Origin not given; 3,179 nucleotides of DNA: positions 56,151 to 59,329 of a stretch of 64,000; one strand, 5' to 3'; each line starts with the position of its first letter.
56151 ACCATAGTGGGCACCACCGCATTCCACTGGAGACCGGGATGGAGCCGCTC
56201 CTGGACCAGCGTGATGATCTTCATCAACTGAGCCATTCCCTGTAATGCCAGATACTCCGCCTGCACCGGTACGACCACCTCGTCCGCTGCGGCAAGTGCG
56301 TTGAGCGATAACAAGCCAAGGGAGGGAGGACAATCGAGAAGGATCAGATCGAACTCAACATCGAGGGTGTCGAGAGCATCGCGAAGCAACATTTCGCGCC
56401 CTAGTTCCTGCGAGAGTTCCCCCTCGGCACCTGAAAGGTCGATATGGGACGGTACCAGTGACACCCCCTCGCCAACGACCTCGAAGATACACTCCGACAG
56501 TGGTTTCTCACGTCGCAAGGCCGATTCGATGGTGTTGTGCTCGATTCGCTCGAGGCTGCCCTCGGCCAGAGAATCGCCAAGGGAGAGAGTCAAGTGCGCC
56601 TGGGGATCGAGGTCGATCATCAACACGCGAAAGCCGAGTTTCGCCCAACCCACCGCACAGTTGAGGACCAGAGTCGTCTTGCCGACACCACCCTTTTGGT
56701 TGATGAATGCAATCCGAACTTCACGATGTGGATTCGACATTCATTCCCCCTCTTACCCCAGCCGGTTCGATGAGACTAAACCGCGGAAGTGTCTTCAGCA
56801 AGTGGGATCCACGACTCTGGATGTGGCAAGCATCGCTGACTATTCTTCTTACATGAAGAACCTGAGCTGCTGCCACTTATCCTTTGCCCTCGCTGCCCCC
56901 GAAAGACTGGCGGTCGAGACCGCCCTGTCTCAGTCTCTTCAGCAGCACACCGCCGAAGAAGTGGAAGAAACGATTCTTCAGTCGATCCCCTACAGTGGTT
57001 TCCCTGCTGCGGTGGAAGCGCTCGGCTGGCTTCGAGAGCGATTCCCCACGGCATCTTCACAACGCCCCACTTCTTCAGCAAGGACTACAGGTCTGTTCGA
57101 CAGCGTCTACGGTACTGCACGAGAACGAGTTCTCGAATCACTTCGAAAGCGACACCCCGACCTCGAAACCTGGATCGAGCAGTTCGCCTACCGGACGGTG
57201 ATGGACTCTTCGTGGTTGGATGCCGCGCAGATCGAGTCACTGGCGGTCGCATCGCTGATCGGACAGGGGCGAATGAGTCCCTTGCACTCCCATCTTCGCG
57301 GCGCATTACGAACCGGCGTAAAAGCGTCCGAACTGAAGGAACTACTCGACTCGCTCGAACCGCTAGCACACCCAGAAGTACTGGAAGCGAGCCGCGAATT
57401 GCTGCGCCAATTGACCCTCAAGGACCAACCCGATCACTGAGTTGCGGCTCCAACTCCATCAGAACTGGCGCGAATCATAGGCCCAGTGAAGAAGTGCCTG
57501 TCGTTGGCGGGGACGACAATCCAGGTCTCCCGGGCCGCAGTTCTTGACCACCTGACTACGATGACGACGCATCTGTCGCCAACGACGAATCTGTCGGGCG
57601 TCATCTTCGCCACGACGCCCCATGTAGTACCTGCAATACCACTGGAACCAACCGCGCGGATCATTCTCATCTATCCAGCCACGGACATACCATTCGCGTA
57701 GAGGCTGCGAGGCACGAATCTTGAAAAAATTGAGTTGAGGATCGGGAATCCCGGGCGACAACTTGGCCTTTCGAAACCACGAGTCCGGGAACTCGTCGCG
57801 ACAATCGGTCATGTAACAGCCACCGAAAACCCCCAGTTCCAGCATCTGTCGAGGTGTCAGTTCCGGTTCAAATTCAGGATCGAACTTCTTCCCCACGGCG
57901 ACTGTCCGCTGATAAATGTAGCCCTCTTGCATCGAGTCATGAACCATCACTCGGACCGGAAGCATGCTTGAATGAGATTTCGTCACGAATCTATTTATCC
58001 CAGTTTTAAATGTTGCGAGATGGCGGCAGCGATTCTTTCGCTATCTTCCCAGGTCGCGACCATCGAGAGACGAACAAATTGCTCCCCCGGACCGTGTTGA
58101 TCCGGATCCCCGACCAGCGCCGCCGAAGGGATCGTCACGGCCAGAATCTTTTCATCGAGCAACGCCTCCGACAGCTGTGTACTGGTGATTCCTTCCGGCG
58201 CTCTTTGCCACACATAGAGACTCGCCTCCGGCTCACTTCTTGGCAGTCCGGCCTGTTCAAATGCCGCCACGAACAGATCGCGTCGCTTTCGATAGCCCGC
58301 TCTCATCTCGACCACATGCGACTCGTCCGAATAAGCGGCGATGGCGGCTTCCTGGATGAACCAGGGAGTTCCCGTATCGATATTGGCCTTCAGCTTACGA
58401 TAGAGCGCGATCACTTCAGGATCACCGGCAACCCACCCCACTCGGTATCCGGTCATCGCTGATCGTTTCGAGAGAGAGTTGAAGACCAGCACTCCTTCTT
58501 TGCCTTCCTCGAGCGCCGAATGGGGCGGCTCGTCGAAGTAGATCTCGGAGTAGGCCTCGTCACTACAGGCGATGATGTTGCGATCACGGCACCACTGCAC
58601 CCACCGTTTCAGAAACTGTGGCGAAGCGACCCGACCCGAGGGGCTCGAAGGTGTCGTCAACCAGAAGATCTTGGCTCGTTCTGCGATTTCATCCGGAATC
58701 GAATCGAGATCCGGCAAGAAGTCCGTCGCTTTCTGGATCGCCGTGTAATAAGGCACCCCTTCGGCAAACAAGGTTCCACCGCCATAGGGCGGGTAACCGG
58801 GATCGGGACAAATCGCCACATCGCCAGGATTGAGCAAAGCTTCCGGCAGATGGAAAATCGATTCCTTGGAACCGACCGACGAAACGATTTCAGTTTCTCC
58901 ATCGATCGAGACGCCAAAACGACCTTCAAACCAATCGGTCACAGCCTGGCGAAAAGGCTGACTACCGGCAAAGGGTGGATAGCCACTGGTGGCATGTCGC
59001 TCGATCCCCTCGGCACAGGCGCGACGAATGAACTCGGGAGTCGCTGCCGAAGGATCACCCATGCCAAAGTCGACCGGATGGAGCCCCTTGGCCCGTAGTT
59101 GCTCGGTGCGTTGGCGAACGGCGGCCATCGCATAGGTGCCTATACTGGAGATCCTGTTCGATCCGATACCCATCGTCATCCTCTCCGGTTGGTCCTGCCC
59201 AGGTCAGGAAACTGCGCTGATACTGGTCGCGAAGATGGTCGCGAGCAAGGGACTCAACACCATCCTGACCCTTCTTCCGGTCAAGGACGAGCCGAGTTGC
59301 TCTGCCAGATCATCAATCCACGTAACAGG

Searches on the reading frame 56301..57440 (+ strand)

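Call 59: search_protein_families(library=pfam, proteins=[window:56301-57440:+], max_evalue=0.001)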
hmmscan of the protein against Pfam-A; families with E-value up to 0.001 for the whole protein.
window:56301-57440:+ (379 aa): 1 family
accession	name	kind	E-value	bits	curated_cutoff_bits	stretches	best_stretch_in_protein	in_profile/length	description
PF02627.25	CMD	-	1e-11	45.1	23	1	286-361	1-76/84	Carboxymuconolactone decarboxylase family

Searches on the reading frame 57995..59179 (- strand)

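Call 59: search_protein_families(library=pfam, proteins=[window:57995-59179:-], max_evalue=0.001)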
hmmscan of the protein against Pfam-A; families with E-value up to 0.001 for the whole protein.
window:57995-59179:- (394 aa): 1 family
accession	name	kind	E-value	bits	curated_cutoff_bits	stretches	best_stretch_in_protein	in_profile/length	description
PF00155.27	Aminotran_1_2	-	1.1e-55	189.8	19.7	1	36-386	4-360/361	Aminotransferase class I and II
